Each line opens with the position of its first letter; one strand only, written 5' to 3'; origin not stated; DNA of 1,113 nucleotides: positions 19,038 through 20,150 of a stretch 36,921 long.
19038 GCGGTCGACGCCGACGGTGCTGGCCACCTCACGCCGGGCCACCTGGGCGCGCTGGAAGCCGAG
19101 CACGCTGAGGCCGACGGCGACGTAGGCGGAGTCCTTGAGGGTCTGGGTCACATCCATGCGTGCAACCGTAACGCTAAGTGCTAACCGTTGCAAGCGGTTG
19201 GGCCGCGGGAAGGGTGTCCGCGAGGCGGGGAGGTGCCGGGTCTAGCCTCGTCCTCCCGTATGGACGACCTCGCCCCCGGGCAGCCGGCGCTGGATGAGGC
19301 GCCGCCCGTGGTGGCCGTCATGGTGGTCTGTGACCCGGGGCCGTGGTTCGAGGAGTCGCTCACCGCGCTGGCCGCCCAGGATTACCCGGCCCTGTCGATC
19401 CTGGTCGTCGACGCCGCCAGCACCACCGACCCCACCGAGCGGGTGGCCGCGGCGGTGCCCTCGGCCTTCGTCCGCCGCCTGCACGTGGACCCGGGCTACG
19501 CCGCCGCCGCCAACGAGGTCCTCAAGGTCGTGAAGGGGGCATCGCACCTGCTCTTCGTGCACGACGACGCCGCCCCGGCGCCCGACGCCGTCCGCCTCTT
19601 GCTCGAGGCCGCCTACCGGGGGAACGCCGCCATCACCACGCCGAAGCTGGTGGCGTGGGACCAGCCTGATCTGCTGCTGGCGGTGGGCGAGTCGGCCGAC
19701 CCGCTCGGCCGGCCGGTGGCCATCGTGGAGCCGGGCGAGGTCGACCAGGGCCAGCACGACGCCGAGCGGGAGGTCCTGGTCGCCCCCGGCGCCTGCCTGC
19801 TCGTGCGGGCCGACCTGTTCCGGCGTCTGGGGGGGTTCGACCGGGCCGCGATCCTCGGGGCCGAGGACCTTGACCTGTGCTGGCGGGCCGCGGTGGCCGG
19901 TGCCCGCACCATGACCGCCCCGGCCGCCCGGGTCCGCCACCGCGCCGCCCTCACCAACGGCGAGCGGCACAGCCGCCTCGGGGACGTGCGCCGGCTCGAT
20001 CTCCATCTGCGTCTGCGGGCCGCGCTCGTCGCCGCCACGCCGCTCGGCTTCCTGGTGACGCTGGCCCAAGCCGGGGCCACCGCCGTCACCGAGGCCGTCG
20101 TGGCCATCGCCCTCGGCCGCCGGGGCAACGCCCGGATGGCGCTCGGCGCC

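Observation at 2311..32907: Candidate undescribed wall-polysaccharide pathway: galactofuran core, ABC export, several GT-C decorators and a GDP-D-rhamnose supply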

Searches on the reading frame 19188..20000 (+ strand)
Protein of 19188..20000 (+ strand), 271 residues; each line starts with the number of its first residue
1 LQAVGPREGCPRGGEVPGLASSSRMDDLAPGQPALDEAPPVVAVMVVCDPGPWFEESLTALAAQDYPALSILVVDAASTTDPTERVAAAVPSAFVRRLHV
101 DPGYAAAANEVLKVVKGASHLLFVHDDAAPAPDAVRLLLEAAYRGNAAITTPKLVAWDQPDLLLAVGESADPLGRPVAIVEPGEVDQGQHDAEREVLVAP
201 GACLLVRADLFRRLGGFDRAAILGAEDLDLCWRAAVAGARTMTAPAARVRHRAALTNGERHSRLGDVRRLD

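Call 75: search_solved_structures(query=window:19188-20000:+, max_evalue=0.01)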
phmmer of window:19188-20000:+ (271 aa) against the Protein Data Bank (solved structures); distinct sequences matched with E-value up to 0.01: 2.
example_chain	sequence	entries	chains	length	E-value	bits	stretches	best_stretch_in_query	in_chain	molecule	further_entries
6yv7_B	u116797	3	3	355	0.0012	21.8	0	38-246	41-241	Glycosyl transferase, family 2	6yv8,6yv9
6yv7_A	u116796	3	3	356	0.0015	21.6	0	38-246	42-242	Glycosyl transferase, family 2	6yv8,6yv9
